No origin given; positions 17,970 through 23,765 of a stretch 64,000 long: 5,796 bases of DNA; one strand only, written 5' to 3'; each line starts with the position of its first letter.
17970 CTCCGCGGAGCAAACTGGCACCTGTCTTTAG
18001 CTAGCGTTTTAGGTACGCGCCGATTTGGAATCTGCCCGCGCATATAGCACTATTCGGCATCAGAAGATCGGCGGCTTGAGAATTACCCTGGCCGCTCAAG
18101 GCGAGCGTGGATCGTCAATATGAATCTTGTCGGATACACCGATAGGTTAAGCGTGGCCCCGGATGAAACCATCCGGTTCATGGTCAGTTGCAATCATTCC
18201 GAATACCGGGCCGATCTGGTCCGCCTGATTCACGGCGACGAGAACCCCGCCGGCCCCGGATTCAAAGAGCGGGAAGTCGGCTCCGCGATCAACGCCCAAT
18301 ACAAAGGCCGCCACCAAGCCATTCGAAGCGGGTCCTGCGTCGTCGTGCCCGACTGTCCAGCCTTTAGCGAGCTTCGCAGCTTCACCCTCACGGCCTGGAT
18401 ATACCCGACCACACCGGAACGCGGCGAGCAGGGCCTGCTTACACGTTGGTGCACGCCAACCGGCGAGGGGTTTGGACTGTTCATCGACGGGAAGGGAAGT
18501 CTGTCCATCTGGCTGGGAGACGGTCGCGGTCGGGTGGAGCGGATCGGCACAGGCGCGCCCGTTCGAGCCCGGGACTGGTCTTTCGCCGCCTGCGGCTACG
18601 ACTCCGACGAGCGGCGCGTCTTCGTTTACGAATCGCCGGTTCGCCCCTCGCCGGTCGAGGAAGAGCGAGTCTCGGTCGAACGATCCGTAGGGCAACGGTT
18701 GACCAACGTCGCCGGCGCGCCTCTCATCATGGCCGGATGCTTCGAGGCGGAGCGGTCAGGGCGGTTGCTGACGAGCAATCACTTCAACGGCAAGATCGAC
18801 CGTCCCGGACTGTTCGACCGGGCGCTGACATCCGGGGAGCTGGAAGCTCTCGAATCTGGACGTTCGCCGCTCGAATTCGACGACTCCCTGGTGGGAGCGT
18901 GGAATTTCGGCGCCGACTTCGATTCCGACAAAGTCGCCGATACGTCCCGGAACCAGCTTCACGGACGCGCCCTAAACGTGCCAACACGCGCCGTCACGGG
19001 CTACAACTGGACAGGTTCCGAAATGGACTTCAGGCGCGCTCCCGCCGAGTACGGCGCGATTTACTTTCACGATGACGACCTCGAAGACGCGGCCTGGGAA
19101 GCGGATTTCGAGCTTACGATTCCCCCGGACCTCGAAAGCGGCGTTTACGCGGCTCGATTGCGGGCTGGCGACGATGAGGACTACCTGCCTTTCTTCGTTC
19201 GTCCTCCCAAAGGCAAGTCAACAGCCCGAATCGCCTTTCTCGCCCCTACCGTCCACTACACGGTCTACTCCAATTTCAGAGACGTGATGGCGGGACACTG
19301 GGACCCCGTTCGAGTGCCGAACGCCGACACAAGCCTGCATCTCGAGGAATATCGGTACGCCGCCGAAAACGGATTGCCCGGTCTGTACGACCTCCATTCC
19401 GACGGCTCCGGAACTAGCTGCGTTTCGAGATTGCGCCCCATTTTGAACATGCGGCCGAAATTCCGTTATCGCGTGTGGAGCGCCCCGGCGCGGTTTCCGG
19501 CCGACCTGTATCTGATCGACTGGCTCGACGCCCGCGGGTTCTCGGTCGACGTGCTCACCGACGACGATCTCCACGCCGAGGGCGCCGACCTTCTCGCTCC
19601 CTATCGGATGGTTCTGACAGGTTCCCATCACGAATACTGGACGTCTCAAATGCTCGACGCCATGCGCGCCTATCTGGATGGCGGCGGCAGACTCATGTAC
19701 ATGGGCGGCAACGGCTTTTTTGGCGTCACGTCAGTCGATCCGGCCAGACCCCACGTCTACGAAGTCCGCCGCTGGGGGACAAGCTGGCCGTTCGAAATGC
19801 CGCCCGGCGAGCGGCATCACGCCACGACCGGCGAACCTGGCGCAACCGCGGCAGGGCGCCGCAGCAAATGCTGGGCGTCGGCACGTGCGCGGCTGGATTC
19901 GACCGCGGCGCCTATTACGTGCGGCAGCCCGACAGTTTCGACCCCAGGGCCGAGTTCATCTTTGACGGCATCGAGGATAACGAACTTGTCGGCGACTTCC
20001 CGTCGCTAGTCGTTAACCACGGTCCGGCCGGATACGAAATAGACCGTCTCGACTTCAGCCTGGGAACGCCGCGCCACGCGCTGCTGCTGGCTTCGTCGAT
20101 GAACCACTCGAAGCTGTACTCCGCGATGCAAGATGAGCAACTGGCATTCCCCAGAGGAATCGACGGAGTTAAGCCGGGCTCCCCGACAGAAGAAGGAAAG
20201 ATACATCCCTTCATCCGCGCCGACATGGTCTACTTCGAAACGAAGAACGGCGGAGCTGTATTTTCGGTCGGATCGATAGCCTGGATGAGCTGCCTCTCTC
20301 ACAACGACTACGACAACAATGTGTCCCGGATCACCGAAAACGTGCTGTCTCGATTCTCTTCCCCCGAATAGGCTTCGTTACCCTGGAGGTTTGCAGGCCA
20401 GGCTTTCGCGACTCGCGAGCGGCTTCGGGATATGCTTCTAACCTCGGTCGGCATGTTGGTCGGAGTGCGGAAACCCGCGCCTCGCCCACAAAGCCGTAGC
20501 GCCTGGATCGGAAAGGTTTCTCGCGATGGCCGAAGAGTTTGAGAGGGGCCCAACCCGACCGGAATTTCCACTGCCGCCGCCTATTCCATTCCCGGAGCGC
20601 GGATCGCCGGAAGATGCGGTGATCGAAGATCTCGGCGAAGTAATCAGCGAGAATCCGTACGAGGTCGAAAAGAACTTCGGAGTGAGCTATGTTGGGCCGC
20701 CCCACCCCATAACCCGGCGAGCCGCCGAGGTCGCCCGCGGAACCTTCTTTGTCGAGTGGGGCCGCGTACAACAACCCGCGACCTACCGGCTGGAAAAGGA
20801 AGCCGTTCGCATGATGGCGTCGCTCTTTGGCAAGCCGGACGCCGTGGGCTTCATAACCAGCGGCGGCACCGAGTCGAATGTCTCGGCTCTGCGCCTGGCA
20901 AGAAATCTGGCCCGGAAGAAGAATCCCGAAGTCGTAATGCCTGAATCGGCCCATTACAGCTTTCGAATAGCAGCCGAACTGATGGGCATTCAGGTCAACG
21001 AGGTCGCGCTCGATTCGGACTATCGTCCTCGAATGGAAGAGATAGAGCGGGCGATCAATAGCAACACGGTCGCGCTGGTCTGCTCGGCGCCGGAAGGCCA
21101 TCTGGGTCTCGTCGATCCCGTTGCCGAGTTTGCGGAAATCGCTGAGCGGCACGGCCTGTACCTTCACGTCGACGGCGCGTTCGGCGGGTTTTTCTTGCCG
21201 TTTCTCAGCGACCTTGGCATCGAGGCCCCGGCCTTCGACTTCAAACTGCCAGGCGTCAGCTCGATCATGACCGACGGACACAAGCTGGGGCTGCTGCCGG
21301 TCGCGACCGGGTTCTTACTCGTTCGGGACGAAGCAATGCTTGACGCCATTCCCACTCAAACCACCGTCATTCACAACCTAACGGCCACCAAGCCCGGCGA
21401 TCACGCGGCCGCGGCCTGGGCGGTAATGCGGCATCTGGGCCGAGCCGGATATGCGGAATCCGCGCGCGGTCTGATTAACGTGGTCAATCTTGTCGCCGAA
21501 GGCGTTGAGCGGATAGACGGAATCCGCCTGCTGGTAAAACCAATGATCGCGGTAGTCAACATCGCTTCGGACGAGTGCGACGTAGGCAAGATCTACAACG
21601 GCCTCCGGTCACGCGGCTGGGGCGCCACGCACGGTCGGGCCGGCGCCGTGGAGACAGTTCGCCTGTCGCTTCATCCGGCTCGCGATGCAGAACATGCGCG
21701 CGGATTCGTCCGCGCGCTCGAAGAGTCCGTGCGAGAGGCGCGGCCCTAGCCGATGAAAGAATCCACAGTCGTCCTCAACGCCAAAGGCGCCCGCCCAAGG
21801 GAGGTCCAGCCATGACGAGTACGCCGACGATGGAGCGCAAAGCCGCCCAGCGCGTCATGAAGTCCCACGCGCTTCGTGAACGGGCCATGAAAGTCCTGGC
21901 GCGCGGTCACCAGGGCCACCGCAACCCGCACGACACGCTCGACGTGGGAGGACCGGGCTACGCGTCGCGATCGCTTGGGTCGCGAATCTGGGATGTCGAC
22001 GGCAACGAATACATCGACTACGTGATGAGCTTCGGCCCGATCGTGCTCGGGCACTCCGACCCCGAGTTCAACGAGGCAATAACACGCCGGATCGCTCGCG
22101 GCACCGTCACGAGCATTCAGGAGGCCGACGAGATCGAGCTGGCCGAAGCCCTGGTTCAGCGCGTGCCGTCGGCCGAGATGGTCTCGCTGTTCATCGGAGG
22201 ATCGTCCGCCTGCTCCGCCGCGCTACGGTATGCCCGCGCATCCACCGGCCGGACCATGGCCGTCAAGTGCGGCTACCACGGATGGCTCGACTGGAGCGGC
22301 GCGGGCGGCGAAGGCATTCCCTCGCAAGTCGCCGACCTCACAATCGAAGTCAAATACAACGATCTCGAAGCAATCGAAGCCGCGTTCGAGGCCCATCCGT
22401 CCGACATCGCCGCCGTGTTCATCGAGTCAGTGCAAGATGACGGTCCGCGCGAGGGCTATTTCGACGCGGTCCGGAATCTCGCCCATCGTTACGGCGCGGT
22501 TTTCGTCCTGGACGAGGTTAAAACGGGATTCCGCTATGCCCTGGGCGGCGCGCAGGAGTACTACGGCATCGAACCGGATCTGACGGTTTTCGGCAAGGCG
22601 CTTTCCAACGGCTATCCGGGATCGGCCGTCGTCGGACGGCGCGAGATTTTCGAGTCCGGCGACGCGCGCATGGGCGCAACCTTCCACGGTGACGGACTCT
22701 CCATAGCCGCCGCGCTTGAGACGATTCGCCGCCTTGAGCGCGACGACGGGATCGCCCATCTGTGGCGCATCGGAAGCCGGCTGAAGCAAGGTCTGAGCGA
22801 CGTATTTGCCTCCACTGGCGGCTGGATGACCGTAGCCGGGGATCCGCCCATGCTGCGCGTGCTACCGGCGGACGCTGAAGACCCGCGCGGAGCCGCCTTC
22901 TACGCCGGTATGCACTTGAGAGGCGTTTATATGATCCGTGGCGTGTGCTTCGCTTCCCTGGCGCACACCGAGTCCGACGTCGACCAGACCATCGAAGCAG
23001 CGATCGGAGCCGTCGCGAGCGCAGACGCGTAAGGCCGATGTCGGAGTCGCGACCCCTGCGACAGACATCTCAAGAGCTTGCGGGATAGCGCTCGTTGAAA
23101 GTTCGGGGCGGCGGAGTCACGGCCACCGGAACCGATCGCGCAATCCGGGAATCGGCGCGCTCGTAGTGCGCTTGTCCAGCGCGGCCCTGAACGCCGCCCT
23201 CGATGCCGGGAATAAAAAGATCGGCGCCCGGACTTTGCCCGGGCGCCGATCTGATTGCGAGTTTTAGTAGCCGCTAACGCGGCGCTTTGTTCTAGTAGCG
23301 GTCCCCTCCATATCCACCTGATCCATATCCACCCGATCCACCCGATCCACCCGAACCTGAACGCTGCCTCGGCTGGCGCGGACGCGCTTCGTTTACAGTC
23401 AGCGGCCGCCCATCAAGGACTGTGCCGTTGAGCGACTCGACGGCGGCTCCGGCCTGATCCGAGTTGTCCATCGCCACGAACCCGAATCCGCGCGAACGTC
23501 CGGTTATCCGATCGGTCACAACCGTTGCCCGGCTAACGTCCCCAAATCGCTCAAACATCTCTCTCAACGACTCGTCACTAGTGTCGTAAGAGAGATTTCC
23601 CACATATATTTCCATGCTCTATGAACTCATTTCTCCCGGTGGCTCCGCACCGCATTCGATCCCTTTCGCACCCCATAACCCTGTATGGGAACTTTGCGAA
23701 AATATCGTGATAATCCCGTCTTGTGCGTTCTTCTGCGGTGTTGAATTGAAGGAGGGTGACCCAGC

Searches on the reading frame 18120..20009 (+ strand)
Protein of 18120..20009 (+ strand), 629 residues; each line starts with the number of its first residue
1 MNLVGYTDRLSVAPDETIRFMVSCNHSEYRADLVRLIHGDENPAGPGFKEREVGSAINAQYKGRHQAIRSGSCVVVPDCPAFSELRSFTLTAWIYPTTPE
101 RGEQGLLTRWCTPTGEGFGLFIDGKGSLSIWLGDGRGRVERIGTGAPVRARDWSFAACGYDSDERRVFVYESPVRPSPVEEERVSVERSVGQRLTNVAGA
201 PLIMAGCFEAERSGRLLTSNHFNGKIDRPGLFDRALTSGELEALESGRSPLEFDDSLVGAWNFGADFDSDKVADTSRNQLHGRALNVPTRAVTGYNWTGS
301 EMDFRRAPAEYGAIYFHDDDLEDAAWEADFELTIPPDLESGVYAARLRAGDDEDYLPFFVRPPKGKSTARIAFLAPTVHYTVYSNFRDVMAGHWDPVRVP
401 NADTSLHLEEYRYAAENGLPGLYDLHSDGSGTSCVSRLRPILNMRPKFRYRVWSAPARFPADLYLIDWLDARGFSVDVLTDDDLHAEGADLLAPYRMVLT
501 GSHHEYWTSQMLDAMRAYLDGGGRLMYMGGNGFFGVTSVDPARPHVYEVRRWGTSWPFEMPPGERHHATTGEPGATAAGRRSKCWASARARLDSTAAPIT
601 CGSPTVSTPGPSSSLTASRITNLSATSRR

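Call 20: search_protein_families(library=pfam, proteins=[window:18120-20009:+], max_evalue=0.001)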
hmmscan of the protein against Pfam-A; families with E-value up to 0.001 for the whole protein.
window:18120-20009:+ (629 aa): 2 families
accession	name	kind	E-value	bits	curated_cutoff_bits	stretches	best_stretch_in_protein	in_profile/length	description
PF20254.3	DMFA2_C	-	8.4e-61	206.9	27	1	289-577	1-256/374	N,N-dimethylformamidase beta subunit-like, C-terminal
PF13385.13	Laminin_G_3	-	3.6e-13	50.4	27.6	1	74-169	7-97/151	Concanavalin A-like lectin/glucanases superfamily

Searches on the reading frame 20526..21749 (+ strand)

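Call 20: search_protein_families(library=pfam, proteins=[window:20526-21749:+], max_evalue=0.001)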
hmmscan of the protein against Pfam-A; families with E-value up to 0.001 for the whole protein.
window:20526-21749:+ (407 aa): 6 families
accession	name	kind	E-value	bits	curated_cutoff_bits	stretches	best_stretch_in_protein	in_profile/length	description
PF00282.25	Pyridoxal_deC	-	3.2e-22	79.2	27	1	82-343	73-369/375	Pyridoxal-dependent decarboxylase conserved domain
PF00266.25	Aminotran_5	-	5.5e-13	49.1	21.5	1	99-218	54-177/371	Aminotransferase class-V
PF00155.27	Aminotran_1_2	-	3.8e-10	39.9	19.7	1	86-347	40-311/361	Aminotransferase class I and II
PF01212.27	Beta_elim_lyase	-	3.5e-06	27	27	1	94-218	38-170/288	Beta-eliminating lyase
PF01041.23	DegT_DnrJ_EryC1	-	1.4e-05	24.9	19.8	1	97-218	33-147/360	DegT/DnrJ/EryC1/StrS aminotransferase family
PF22371.1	P7_N_core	-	0.00088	19.7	27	0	68-109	27-69/108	Core protein P7, N-terminal core domain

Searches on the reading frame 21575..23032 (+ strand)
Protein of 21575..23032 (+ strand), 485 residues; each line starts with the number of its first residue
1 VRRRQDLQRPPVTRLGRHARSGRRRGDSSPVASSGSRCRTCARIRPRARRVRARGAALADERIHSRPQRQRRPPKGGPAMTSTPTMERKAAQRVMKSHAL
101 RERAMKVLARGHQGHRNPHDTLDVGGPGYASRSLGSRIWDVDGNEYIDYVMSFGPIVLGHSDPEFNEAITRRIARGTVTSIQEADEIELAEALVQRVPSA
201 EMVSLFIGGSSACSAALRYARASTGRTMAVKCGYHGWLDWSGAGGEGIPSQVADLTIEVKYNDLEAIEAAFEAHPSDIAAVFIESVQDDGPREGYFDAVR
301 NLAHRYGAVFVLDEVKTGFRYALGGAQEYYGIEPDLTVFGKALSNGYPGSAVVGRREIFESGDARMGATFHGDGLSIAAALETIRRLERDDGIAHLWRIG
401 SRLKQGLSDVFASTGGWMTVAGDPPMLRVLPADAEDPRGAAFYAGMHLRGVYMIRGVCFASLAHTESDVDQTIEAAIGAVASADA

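Call 20: search_protein_families(library=pfam, proteins=[window:21575-23032:+], max_evalue=0.001)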
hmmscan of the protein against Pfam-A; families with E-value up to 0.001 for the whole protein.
window:21575-23032:+ (485 aa): 1 family
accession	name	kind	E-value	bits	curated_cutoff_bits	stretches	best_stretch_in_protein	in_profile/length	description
PF00202.27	Aminotran_3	-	6.7e-47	160.5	30.5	1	131-414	14-333/403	Aminotransferase class-III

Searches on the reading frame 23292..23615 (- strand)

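Call 20: search_protein_families(library=pfam, proteins=[window:23292-23615:-], max_evalue=0.001)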
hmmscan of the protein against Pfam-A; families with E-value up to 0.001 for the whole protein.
window:23292-23615:- (107 aa): 1 family
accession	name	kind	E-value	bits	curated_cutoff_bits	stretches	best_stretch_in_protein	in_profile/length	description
PF00076.28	RRM_1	-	8.2e-25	86.9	20.7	1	3-72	1-69/70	RNA recognition motif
